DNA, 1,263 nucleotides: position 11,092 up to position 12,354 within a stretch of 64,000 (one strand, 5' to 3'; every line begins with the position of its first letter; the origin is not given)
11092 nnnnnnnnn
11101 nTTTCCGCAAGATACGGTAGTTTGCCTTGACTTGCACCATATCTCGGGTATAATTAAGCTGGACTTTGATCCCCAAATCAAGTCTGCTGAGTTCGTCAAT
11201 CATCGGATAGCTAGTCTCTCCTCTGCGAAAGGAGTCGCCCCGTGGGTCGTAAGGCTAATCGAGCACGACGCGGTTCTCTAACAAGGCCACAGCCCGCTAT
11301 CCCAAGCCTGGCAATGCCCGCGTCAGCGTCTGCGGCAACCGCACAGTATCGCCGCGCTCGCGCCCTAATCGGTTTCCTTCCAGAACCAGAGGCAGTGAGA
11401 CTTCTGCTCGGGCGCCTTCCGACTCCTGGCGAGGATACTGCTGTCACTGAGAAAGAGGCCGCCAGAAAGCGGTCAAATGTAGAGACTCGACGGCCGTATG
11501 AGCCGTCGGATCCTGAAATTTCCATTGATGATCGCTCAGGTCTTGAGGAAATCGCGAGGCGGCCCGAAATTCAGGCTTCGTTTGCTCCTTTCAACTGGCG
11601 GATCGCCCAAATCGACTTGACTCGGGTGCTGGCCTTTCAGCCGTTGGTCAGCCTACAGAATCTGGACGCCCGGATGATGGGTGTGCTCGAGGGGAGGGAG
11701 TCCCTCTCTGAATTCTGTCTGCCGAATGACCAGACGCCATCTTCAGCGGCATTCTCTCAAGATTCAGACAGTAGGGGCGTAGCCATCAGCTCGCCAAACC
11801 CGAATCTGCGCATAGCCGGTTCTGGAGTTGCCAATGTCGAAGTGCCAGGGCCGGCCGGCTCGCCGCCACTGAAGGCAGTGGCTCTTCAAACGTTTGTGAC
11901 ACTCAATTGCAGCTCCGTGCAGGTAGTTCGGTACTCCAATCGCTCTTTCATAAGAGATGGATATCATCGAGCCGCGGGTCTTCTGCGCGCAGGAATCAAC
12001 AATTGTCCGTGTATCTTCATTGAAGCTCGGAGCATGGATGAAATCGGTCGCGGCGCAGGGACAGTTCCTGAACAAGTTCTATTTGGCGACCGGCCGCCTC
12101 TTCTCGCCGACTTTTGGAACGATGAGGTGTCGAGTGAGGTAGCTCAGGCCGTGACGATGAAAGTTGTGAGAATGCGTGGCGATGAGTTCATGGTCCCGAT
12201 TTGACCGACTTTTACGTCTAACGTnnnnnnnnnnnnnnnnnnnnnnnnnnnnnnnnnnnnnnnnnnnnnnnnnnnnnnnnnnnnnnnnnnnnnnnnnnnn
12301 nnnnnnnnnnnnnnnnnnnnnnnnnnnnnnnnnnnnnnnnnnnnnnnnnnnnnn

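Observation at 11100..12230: A 1.1 kb low-GC island with a perfect consensus sigma70 promoter driving an orphan gene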

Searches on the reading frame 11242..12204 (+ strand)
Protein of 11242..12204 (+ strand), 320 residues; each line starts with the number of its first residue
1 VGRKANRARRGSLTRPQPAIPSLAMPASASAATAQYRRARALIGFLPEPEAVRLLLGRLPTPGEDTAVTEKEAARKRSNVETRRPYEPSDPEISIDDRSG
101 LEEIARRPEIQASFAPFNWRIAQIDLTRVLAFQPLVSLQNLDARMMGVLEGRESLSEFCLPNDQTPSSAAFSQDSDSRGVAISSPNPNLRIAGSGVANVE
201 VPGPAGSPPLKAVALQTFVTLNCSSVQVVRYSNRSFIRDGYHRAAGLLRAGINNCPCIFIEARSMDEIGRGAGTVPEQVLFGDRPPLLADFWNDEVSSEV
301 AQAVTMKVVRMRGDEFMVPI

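Call 5: search_protein_families(library=pfam, proteins=[window:11242-12204:+], max_evalue=0.1)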
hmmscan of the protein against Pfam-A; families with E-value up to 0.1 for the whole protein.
window:11242-12204:+ (320 aa): 0 families

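Call 8: find_homologous_proteins(query=window:11242-12204:+, max_evalue=0.001)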
Query window:11242-12204:+ (320 aa): 161 proteins with E <= 0.001 among 7108 candidates; the best 120 are listed.
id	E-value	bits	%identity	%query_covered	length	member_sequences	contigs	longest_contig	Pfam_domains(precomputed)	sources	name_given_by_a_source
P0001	1.1e-205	700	100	100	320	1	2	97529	-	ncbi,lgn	-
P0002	1.7e-78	282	47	93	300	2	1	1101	-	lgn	-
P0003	2.2e-74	269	46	88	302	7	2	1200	-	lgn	-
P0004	3.1e-74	268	44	92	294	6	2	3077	-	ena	-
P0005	1.9e-73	266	47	92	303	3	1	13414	-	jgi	jgi:hypothetical protein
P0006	2.3e-73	265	51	88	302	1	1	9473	-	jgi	-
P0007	4.4e-73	264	46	89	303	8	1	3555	-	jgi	-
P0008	4.9e-73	264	46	88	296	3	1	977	-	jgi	-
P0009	1.2e-72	263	45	93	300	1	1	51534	-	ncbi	-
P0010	1.7e-72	262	50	89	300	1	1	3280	-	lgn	-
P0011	1.9e-72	262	46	90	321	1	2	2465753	-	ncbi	ncbi:MAG: hypothetical protein ACYDAY_06595 [Candidatus Dormibacteria bacterium]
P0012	4.0e-72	261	47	88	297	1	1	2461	-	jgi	jgi:hypothetical protein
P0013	4.1e-72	261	47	92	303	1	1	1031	-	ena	-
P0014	7.1e-72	260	46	88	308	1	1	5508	-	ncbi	-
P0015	9.8e-72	260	47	88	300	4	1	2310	-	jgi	jgi:hypothetical protein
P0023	7.7e-70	254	43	88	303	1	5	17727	-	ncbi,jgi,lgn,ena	-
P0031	1.2e-68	250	42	97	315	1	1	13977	-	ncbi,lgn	-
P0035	4.9e-68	248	47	89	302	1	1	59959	-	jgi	jgi:hypothetical protein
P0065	1.0e-63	234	45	88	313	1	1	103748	-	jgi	jgi:hypothetical protein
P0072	2.7e-63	232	45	83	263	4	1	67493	-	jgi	jgi:hypothetical protein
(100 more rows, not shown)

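Call 12: search_solved_structures(query=A1, max_evalue=10, show_alignments=3)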
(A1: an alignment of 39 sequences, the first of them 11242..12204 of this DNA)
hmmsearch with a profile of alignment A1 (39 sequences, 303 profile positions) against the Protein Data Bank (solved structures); distinct sequences matched with E-value up to 10: 6.
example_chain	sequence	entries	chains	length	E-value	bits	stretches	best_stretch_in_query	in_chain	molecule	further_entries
5x0j_A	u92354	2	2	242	0.54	12.8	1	215-245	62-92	Free serine kinase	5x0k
5x0b_A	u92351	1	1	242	0.56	12.7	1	215-245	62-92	Free serine kinase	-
5x0e_A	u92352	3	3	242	0.56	12.7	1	215-245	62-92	Free serine kinase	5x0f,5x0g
1vk1_A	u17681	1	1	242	0.7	12.4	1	216-244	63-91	Conserved hypothetical protein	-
8fgw_E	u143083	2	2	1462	0.84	12.1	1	209-234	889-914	Intraflagellar transport protein 140 homolog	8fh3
8bbf_B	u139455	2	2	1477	0.86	12.1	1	209-234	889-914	Intraflagellar transport protein 140 homolog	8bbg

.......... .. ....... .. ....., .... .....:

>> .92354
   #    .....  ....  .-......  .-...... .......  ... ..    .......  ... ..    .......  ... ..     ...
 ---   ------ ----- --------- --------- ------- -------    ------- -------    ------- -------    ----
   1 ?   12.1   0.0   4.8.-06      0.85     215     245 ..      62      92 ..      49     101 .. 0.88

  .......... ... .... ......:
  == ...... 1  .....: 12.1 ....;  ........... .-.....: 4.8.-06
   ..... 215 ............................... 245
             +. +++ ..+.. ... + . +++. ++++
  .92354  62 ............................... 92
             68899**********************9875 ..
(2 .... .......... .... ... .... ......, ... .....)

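Call 13: search_protein_families(library=ncbifam, proteins=[window:11242-12204:+], max_evalue=1)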
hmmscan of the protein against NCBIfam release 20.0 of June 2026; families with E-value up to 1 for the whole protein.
window:11242-12204:+ (320 aa): 0 families

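Call 14: search_protein_families(library=padloc, proteins=[window:11242-12204:+], max_evalue=1)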
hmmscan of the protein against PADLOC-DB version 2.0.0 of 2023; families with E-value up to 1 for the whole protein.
window:11242-12204:+ (320 aa): 0 families

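Call 16: find_encoding_contigs(protein=P0011, flank=8000, max_places=3)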
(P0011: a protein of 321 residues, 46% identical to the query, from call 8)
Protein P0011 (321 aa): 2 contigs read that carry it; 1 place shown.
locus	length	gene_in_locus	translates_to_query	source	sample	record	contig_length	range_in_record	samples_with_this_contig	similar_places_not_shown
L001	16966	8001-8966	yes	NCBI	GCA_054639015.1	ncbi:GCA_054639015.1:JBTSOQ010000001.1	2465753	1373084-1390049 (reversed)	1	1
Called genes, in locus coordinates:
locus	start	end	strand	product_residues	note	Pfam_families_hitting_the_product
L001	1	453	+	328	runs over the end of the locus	PF00589:Phage_integrase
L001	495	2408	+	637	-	PF01555:N6_N4_Mtase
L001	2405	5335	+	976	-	PF04851:ResIII (faint)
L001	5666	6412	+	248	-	-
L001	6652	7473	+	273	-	-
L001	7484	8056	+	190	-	PF08808:RES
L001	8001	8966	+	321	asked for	-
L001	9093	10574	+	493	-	PF14088:DUF4268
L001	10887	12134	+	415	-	PF22016:DUF6933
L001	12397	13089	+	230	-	-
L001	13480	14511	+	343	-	PF21686:LigD_Prim-Pol, PF01896:DNA_primase_S (weak)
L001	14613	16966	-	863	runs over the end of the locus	PF01326:PPDK_N, PF27448:Rph_4th, PF00391:PEP-utilizers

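Call 17: find_encoding_contigs(protein=P0001, flank=10000, max_places=3)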
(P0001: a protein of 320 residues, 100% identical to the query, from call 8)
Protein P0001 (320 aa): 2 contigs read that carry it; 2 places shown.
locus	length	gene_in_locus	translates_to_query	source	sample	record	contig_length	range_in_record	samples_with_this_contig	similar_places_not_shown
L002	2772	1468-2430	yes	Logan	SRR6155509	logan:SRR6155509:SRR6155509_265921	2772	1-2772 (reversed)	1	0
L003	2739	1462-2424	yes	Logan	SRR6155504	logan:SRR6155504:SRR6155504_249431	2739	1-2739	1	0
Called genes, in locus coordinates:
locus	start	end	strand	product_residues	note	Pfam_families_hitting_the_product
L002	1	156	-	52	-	?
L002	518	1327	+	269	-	PF00188:CAP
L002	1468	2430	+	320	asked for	-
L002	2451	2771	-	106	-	?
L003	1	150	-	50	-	?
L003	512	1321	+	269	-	PF00188:CAP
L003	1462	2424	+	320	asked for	-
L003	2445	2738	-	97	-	?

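Call 18: find_encoding_contigs(protein=P0065, flank=8000, max_places=2)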
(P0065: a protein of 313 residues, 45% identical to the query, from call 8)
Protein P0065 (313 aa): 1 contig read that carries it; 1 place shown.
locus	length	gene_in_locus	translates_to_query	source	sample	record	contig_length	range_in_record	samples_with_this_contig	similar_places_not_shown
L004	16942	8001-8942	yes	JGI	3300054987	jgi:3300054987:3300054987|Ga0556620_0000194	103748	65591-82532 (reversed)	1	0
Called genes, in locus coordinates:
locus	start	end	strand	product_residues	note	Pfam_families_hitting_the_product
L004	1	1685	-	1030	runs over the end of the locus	PF04851:ResIII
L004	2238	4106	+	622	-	PF03235:GmrSD_N, PF07510:GmrSD_C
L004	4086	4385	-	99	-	-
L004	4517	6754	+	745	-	-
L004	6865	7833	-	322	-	PF01381:HTH_3 (weak), PF13560:HTH_31 (weak), PF06114:Peptidase_M78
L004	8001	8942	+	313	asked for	-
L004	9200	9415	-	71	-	-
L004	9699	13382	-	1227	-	PF11838:ERAP1_C (faint), PF13513:HEAT_EZ (faint), PF01347:TPR_Vitellogenin (faint), PF02985:HEAT (faint), PF03130:HEAT_PBS (faint), PF13646:HEAT_2, PF13646:HEAT_2 (weak), PF13646:HEAT_2, +3 more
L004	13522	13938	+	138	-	PF04266:ASCH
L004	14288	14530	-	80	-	PF17775:YchJ_M-like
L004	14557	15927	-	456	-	-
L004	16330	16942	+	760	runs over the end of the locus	PF01381:HTH_3, PF13560:HTH_31, PF13191:AAA_16 (weak), PF13374:TPR_10 (faint), PF13424:TPR_12, PF13424:TPR_12, PF17874:TPR_MalT (weak), PF13424:TPR_12, +3 more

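Call 19: find_related_loci(query=A1, collection=genome_contigs, flank=8000)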
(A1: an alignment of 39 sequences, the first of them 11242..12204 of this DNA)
Query A1 (320 aa) in genome_contigs; peptide patterns used: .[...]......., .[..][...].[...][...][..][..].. (x = any residue, [..] = any of these).
161 stretches matched a pattern; 95 encode a relative of the query (tblastn E <= 1e-3); the best 80 are kept; 80 distinct loci.
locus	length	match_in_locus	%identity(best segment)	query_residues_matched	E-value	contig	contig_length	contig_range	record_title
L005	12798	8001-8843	44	37-318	1e-67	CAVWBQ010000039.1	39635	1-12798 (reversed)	MAG: uncultured Actinomycetota bacterium isolate MFD05502.bin.2.70 genome assembly, contig: contig_445, whole genome sho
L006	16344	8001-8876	36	28-319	5e-58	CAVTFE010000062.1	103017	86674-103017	MAG: uncultured bacterium isolate MFD00822.bin.2.150 genome assembly, contig: contig_63522, whole genome shotgun sequenc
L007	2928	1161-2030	38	37-320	8e-56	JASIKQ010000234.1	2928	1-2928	MAG: Candidatus Sulfotelmatobacter sp. isolate JOPF599 JOPF_NEAR_contig_626605, whole genome shotgun sequence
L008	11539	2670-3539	38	37-320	5e-51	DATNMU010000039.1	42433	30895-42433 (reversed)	MAG TPA_asm: Candidatus Acidoferrum sp. isolate SMAG_U11487 k141_149789, whole genome shotgun sequence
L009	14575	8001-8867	36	37-320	2e-50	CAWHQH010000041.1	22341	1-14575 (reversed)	MAG: Terriglobia bacterium isolate MFD08416.bin.2.48 genome assembly, contig: contig_71093, whole genome shotgun sequenc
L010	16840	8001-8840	35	38-318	1e-50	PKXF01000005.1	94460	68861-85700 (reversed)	MAG: Candidatus Saccharibacteria bacterium isolate palsa_1325 73.20120500_P26.46_contig_4922, whole genome shotgun seque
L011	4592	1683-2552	35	30-320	2e-45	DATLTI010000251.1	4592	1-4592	MAG TPA_asm: Acidimicrobiales bacterium isolate SMAG_U13952 k141_1631281, whole genome shotgun sequence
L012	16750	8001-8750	30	65-319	7e-27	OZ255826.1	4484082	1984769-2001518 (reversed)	MAG: Edaphobacter sp. isolate ade6558b-797b-4b21-8e1a-9b780b73e61b genome assembly, chromosome: 1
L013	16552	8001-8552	33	119-315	2e-25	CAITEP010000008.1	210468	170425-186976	MAG: uncultured Mucilaginibacter sp. isolate B4coas_bin-1728 genome assembly, contig: bin-1728:08/52, whole genome shotg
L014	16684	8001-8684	29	80-319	1e-25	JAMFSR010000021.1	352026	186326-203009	MAG: Granulicella sapmiensis isolate NGEE_A_bin21 k127_983160, whole genome shotgun sequence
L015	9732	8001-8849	31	27-309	4e-25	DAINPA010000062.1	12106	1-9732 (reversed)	MAG TPA_asm: Steroidobacteraceae bacterium isolate CTOTU10816 NODE_1308_length_12106_cov_9.795453, whole genome shotgun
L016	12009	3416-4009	30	107-319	7e-25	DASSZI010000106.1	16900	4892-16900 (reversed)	MAG TPA_asm: Acidobacteriaceae bacterium isolate SMAG_U705 k141_534035, whole genome shotgun sequence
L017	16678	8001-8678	30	77-315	2e-24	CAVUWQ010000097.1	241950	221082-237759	MAG: uncultured Acidobacteriaceae bacterium isolate MFD04540.bin.1.109 genome assembly, contig: contig_9325, whole genom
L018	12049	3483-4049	33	119-315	2e-24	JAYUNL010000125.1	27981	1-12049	MAG: Rhodocyclaceae bacterium isolate GFS_982 GFS_982_124, whole genome shotgun sequence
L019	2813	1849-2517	29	86-320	2e-24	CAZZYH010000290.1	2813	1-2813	MAG: Vulcanimicrobiota bacterium isolate Green_AK.bin.5 genome assembly, contig: NODE_39239_length_2813_cov_6.015228, wh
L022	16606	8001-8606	31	107-320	9e-23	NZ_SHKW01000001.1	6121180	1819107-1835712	Edaphobacter modestus strain DSM 18101 Ga0242575_11, whole genome shotgun sequence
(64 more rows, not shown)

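Call 22: predict_structure(alignment_id=A1)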
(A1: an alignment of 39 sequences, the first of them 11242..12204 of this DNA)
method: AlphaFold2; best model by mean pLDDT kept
length: 320 residues; sequences in the alignment: 39
mean_pLDDT: 87.6   pTM: 0.79
mean pLDDT of the five models: 87.6, 85.2, 84.3, 83.9, 81.8
residues with pLDDT >= 90: 209; 70-90: 73; 50-70: 17; < 50: 21
segments of 3 or more residues with pLDDT < 50: 13-30
pLDDT, mean of each block of 10 residues (from residue 1): 52 45 40 80 98 96 97 99 98 96 95 95 98 94 91 91 74 87 81 90 93 88 90 97 95 98 93 93 98 98 83 81
secondary structure, 60 per line:
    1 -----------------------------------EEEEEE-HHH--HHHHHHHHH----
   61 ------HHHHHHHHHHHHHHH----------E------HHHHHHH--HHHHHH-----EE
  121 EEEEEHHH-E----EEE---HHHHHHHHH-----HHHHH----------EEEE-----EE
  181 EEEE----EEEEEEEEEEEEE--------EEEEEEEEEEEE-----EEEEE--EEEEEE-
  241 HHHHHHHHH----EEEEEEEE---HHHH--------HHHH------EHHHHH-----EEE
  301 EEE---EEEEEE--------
elements in order: E36-41 H48-56 H67-81 H99-105 H108-113 E119-125 E135-137 H141-149 H155-159 E170-173 E179-184 E189-201 E210-221 E227-231 E234-239 H241-249 E254-261 H265-268 H277-280 H288-292 E298-303 E307-312

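Call 30: find_encoding_contigs(protein=P0009, flank=7000, max_places=2)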
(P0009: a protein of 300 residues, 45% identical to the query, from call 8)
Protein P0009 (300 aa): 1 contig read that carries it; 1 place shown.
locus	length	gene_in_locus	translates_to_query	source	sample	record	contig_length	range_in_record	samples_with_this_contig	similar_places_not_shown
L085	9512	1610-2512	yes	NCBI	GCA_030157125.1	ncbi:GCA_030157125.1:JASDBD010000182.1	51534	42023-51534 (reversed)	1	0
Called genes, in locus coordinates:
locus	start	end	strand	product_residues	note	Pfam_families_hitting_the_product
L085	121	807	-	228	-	-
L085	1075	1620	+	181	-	PF08808:RES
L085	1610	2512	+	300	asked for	-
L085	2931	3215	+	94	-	PF11535:Calci_bind_CcbP (weak)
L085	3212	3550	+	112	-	-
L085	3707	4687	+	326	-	-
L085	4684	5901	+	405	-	-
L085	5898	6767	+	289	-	-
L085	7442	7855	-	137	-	-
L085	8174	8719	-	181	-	-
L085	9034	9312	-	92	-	-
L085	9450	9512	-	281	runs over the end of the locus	PF01261:AP_endonuc_2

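Call 31: find_encoding_contigs(protein=P0035, flank=7000, max_places=2)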
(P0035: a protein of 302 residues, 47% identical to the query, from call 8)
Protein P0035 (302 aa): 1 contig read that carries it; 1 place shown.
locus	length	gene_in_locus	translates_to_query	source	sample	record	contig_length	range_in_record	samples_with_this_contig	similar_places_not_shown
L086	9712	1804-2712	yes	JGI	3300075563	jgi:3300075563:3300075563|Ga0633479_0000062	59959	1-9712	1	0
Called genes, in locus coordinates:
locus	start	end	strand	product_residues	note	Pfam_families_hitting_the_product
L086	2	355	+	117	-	?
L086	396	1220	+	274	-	-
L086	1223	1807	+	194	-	PF08808:RES (faint)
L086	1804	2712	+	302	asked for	-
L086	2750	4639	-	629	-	PF12838:Fer4_7 (faint), PF12797:Fer4_2 (faint), PF13237:Fer4_10, PF13183:Fer4_8, PF13187:Fer4_9, PF13534:Fer4_17 (weak), PF02754:CCG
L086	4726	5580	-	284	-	PF01012:ETF, PF00766:ETF_alpha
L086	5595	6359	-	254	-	PF01012:ETF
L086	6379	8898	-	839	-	PF01266:DAO, PF16350:FAO_M, PF01571:GCV_T, PF08669:GCV_T_C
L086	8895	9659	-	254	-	PF14907:NTP_transf_5 (faint)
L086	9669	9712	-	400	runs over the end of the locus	PF00465:Fe-ADH, PF13685:Fe-ADH_2, PF25137:ADH_Fe_C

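Call 32: find_encoding_contigs(protein=P0072, flank=7000, max_places=2)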
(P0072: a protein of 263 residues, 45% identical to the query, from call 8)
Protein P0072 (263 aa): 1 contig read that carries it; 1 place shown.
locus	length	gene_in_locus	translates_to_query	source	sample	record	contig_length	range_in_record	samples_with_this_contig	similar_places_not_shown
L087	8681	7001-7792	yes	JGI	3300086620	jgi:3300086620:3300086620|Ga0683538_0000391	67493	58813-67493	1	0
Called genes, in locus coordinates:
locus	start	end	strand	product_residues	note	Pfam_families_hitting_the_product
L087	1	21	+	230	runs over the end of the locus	PF00160:Pro_isomerase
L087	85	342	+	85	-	-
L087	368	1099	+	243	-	PF00902:TatC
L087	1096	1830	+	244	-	PF01138:RNase_PH, PF03725:RNase_PH_C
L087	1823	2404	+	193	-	PF01725:Ham1p_like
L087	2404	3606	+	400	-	PF09594:GT87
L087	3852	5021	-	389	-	PF14870:PSII_BNR (faint), PF15902:Sortilin-Vps10, PF02012:BNR (faint), PF15899:BNR_6 (faint)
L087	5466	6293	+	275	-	-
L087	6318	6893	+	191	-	-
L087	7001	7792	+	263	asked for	-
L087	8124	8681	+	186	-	?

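Call 33: find_related_loci(query=A1, collection=metagenome_contigs, flank=5000)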
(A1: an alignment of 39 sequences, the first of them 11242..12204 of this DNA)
Query A1 (320 aa) in metagenome_contigs; peptide patterns used: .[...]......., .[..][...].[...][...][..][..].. (x = any residue, [..] = any of these).
532 stretches matched a pattern; 446 encode a relative of the query (tblastn E <= 1e-3); the best 80 are kept; 80 distinct loci.
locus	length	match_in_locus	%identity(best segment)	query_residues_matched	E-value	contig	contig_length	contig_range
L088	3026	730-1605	44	25-318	1e-80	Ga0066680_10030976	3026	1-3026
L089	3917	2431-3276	46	36-319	3e-79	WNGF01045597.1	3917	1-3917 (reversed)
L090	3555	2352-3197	46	36-319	2e-79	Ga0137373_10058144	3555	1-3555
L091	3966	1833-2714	45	24-319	7e-79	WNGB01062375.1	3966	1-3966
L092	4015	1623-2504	45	24-319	7e-79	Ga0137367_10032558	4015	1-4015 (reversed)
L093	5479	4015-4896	45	24-319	9e-79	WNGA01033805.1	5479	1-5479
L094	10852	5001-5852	45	37-318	4e-77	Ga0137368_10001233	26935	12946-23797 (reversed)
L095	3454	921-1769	47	37-319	2e-76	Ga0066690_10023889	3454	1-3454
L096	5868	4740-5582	46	37-319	8e-75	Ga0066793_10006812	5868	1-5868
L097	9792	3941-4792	43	37-318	6e-75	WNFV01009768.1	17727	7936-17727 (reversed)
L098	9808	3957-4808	43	37-318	6e-75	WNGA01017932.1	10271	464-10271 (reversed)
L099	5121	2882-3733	44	37-318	4e-74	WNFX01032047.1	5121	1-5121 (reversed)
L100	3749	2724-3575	48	36-319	4e-74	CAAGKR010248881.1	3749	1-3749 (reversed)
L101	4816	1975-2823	46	37-319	9e-74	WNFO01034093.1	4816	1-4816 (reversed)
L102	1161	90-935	46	37-319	7e-79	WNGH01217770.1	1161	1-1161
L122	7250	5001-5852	42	37-319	2e-70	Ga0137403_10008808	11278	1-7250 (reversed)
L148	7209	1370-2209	40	37-318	2e-64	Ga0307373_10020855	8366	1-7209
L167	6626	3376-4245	38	37-320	2e-51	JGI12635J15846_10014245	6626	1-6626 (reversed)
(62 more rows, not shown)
